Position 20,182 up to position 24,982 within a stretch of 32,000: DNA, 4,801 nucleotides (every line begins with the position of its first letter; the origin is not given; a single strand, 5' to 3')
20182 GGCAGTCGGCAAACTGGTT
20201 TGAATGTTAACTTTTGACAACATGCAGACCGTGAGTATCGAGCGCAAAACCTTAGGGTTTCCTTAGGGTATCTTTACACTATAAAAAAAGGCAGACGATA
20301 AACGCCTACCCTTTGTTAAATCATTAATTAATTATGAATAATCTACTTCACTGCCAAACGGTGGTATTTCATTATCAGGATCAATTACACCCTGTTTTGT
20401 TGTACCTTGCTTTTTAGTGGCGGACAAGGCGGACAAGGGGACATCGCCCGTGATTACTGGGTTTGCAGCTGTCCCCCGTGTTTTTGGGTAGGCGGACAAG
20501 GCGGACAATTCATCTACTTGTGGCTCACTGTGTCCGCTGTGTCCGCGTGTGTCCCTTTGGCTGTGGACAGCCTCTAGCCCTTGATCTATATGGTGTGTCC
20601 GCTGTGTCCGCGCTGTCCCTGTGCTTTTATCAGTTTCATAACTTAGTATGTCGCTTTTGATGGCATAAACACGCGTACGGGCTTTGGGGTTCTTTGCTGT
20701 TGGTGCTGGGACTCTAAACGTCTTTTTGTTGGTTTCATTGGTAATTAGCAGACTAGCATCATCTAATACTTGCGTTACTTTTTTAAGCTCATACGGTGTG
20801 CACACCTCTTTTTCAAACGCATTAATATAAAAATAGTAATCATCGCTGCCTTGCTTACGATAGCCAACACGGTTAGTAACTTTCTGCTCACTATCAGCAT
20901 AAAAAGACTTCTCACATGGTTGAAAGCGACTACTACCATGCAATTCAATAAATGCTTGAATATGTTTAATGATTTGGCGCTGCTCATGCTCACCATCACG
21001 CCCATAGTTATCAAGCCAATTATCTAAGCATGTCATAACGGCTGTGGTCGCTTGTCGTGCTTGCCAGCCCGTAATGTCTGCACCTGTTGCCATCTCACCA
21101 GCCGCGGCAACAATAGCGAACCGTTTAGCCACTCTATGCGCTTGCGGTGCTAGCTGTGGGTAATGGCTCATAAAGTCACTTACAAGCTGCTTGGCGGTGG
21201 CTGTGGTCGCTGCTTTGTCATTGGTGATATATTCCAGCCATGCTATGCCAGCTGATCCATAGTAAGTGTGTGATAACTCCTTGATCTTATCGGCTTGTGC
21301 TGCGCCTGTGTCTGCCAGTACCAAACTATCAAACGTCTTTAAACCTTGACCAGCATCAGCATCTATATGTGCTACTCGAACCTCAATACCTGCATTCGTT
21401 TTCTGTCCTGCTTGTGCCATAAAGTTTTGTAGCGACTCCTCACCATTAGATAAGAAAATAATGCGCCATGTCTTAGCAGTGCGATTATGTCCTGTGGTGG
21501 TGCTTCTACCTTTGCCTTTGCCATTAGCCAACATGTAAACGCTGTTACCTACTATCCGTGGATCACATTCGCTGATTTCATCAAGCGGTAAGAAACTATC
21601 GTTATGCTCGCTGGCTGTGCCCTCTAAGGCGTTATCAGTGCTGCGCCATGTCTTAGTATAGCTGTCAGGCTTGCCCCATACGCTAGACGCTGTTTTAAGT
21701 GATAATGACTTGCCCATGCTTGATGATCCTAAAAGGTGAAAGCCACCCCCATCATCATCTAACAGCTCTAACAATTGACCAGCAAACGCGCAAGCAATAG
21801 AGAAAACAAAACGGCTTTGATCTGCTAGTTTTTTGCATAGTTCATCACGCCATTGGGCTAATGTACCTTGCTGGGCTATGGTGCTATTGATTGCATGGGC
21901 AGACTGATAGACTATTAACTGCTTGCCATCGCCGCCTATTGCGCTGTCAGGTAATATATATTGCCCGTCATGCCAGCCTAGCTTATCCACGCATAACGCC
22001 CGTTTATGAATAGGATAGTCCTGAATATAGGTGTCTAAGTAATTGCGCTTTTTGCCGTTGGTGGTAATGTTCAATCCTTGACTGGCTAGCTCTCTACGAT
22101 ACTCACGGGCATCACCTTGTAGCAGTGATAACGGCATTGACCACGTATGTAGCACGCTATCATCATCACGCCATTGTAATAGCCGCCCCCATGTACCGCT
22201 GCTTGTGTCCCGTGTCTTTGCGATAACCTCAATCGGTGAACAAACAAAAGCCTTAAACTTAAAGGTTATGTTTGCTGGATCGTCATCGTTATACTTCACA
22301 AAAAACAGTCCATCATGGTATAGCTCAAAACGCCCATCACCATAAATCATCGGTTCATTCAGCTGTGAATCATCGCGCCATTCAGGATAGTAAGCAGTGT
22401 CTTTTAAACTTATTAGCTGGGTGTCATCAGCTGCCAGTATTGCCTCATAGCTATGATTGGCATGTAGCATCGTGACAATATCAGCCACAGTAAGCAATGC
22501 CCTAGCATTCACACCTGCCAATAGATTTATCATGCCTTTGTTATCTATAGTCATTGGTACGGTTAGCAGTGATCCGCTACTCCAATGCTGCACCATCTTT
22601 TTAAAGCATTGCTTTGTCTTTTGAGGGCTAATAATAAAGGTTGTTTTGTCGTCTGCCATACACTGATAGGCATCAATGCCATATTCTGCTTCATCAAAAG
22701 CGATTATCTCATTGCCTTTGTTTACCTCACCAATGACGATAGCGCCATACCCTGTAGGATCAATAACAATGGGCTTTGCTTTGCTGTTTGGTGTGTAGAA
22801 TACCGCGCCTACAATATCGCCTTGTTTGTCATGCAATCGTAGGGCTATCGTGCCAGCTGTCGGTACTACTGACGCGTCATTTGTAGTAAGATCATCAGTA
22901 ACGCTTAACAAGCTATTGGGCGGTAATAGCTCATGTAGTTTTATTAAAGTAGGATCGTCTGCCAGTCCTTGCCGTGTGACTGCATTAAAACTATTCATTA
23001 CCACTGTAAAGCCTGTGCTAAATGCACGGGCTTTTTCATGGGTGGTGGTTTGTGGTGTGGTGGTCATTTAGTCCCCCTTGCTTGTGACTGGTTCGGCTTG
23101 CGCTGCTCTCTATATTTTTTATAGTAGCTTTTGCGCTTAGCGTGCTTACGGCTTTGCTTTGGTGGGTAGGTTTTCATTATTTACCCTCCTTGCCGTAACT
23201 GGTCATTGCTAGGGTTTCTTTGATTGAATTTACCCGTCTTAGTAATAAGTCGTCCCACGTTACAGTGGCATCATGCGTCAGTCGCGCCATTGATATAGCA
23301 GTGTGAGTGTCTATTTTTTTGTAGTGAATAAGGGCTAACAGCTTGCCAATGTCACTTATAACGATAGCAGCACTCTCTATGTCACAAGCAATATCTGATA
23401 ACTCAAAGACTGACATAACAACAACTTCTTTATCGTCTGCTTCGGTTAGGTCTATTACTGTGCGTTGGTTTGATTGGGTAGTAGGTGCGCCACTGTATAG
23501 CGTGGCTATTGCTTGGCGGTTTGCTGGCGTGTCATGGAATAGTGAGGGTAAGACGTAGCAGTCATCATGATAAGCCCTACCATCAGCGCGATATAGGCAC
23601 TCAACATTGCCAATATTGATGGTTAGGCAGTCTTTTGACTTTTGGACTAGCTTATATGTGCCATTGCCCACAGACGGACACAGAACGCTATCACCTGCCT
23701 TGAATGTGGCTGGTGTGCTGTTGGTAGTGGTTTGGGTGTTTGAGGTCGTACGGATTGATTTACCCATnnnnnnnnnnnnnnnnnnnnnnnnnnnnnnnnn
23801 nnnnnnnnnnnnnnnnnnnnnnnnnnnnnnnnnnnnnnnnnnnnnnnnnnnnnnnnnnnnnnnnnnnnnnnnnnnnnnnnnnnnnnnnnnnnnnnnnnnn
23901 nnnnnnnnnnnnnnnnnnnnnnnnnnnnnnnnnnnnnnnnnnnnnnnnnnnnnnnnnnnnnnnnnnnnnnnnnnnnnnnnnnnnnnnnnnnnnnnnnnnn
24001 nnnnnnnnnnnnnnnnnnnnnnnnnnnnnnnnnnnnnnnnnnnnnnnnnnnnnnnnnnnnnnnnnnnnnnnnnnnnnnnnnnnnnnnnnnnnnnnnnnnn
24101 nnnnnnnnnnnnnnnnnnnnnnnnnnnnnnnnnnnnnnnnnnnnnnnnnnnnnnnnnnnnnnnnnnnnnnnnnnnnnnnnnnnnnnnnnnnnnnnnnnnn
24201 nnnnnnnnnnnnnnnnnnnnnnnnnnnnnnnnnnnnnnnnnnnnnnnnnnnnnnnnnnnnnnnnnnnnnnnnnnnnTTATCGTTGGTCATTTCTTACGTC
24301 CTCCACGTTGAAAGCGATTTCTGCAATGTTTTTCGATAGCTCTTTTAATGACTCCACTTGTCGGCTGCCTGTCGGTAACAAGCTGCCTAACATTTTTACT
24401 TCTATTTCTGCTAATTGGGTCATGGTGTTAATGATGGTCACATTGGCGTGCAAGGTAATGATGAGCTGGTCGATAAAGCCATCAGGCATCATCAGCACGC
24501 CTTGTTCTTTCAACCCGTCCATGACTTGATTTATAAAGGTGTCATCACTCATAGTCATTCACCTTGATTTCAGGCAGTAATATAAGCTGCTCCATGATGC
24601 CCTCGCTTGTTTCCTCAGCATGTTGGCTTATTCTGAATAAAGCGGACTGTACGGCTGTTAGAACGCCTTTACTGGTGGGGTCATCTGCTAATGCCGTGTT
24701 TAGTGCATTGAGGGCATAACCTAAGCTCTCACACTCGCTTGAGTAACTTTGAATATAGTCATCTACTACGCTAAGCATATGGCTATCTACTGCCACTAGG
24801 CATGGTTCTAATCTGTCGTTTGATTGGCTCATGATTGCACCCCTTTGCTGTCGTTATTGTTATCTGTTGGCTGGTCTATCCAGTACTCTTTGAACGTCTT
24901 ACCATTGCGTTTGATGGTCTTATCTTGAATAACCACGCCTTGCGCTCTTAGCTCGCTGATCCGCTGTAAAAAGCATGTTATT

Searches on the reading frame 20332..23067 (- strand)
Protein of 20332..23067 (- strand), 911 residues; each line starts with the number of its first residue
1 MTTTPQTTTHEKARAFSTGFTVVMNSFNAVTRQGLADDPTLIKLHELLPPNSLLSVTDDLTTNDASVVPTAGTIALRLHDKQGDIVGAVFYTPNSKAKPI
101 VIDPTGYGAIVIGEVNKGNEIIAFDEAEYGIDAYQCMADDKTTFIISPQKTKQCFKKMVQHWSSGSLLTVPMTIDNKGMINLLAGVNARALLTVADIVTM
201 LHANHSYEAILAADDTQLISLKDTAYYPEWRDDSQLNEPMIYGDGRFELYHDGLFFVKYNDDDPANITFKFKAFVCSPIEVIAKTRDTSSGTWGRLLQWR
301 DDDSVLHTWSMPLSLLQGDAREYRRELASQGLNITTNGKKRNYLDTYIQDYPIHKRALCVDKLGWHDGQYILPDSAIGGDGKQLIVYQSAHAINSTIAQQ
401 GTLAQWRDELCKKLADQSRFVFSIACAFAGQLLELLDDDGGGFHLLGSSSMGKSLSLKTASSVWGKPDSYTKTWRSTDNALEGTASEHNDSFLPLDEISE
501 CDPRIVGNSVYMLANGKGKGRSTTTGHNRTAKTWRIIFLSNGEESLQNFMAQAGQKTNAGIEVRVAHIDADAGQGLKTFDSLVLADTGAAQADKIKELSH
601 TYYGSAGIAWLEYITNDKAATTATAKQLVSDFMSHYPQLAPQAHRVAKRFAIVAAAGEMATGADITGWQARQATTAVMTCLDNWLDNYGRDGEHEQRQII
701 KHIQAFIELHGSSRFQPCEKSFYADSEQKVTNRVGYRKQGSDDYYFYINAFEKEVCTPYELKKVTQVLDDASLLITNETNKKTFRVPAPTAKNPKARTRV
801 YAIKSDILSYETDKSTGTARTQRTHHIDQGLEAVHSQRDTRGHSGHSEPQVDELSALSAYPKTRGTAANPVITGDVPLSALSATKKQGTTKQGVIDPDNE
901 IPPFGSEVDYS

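Call 5: search_protein_families(library=pfam, proteins=[window:20332-23067:-], max_evalue=0.1)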
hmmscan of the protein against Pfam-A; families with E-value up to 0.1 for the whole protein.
window:20332-23067:- (911 aa): 1 family
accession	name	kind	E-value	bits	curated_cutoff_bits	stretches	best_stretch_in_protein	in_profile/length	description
PF06048.17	DUF927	-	4.5e-87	292.8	22.6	1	247-532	1-283/284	Domain of unknown function (DUF927)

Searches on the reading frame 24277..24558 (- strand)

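Call 5: search_protein_families(library=pfam, proteins=[window:24277-24558:-], max_evalue=0.1)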
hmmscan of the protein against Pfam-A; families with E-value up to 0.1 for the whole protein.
window:24277-24558:- (93 aa): 1 family
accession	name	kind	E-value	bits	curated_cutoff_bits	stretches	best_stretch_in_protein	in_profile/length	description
PF06009.19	Laminin_II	-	0.02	15.3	33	1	36-89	43-96/138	Laminin Domain II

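Call 7: search_protein_families(library=phrogs, proteins=[window:24277-24558:-], max_evalue=0.1)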
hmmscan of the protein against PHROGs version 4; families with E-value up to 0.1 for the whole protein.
window:24277-24558:- (93 aa): 2 families
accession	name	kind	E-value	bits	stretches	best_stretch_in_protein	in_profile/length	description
phrog_10776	-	unknown function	0.051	12.9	1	19-80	472-523/674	-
phrog_6094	-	unknown function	0.097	13.5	1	30-89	13-63/142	-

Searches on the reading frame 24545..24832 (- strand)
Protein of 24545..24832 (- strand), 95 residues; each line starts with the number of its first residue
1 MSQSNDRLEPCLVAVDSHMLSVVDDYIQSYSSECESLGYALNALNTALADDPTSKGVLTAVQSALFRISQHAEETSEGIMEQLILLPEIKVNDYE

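Call 5: search_protein_families(library=pfam, proteins=[window:24545-24832:-], max_evalue=0.1)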
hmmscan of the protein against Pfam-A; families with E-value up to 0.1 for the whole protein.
window:24545-24832:- (95 aa): 2 families
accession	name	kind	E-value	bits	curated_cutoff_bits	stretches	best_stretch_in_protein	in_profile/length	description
PF05355.16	Apo-CII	-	0.055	14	22.1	0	49-83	5-39/77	Apolipoprotein C-II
PF12805.13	FUSC-like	-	0.074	12.5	22.1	1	17-84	205-271/284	FUSC-like inner membrane protein yccS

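Call 7: search_protein_families(library=phrogs, proteins=[window:24545-24832:-], max_evalue=0.1)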
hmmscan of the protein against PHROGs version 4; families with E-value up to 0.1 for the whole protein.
window:24545-24832:- (95 aa): 1 family
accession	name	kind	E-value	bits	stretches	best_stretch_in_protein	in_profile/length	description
phrog_27479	-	unknown function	0.029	15.7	0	24-58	4-38/69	-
